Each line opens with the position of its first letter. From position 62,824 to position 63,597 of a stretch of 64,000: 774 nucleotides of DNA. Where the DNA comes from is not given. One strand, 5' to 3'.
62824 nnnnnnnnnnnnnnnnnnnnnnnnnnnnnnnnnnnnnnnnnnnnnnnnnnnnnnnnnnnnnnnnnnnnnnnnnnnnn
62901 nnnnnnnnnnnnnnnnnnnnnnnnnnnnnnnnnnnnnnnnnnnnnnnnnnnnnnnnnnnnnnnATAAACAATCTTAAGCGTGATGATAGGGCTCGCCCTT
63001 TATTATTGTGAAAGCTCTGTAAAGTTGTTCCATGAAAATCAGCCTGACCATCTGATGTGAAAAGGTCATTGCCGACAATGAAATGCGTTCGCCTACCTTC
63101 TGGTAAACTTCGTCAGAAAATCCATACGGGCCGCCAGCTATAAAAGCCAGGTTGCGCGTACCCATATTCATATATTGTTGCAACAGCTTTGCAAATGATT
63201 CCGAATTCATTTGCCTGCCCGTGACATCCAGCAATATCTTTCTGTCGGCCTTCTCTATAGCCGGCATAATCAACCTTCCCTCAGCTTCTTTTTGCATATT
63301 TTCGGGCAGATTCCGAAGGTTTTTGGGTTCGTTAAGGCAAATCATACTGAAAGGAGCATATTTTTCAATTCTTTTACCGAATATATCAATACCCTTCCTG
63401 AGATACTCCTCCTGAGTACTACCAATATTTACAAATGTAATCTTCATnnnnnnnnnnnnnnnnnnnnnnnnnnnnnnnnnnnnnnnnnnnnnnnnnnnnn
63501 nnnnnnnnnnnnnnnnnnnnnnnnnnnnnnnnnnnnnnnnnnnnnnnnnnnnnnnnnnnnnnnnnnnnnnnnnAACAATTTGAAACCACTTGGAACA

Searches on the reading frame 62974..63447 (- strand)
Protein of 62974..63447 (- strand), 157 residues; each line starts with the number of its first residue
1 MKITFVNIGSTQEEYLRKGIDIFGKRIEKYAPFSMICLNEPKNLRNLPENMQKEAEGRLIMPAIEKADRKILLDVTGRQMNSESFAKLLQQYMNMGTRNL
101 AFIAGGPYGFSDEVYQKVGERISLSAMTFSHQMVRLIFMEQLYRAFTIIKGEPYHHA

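Call 42: search_protein_families(library=pfam, proteins=[window:62974-63447:-], max_evalue=0.001)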
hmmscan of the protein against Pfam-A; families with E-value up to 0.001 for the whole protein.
window:62974-63447:- (157 aa): 1 family
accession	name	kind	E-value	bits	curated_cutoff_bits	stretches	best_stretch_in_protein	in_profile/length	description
PF02590.22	SPOUT_MTase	-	8.4e-51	172.4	27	1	1-155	1-154/154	Predicted SPOUT methyltransferase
